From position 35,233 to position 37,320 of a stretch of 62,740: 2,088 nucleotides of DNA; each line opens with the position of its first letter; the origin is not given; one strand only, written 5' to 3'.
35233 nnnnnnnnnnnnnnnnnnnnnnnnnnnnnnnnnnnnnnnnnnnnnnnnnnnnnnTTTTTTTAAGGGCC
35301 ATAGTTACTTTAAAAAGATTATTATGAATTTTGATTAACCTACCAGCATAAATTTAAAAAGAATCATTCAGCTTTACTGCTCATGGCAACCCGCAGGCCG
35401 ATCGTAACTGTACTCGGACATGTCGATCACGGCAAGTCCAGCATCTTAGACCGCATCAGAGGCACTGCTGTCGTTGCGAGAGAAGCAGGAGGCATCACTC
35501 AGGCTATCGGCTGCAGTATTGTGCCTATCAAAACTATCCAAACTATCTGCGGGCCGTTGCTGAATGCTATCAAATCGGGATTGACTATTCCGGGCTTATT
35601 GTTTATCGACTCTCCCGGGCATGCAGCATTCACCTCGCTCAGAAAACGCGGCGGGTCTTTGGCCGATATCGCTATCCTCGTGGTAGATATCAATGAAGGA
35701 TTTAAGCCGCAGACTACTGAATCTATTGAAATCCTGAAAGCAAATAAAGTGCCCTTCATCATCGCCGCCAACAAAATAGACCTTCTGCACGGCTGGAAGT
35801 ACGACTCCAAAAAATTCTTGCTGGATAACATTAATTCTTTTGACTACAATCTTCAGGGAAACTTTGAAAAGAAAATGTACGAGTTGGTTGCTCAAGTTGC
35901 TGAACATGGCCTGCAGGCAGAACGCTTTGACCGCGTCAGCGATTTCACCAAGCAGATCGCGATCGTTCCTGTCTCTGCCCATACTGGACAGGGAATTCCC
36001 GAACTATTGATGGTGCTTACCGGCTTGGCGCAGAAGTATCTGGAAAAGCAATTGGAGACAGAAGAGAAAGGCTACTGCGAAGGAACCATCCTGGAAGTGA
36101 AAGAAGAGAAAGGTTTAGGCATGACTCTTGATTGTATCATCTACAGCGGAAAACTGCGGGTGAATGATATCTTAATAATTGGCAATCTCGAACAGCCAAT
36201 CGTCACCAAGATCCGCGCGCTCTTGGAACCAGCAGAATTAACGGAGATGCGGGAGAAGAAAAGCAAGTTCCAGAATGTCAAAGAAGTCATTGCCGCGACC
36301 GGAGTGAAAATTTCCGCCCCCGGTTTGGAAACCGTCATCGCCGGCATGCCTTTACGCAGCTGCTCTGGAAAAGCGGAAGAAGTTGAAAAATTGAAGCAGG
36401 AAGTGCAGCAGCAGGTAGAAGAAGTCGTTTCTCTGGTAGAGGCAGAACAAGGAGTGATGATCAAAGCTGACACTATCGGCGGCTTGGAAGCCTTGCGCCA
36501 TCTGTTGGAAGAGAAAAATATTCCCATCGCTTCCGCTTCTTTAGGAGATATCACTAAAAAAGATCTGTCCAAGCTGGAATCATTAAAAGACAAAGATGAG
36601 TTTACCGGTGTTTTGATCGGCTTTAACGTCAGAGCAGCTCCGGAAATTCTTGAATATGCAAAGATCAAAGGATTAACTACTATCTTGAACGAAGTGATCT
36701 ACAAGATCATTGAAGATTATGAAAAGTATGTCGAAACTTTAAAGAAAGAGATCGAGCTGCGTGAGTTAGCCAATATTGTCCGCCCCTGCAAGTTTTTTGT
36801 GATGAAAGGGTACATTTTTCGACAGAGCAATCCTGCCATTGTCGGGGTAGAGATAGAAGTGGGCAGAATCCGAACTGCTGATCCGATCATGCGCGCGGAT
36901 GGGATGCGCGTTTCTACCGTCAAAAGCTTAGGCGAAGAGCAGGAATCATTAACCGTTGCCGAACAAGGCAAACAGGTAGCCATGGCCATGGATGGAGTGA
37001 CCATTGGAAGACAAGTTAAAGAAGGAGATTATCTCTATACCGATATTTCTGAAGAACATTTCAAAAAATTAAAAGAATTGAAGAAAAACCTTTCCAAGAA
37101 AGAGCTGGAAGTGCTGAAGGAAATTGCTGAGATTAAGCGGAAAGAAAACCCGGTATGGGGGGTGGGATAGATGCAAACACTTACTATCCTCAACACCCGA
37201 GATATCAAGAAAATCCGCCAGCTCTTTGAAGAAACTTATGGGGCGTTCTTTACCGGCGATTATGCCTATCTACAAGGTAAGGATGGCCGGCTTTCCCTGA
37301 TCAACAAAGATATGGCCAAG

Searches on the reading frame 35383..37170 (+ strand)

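Call 13: search_protein_families(library=pfam, proteins=[window:35383-37170:+], max_evalue=0.01)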
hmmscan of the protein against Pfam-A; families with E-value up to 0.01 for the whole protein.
window:35383-37170:+ (595 aa): 6 families
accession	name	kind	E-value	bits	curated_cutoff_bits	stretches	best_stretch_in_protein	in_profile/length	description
PF00009.33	GTP_EFTU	-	2.1e-31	109.4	26.5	1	6-216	4-186/188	Elongation factor Tu GTP binding domain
PF14578.12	GTP_EFTU_D4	-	6.3e-25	87.3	23.8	1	467-552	1-86/86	Elongation factor Tu domain 4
PF11987.13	IF-2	-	3.5e-17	62.8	27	1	336-447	3-117/117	Translation-initiation factor 2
PF01926.29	MMR_HSR1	-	3.2e-07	30.9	21.9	1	8-131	2-113/113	50S ribosome-binding GTPase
PF03144.31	GTP_EFTU_D2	-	6.9e-07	30.1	30.3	1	247-324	2-72/73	Elongation factor Tu domain 2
PF03029.23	ATP_bind_1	-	0.0021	18.3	27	1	96-212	125-234/240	Conserved hypothetical ATP binding protein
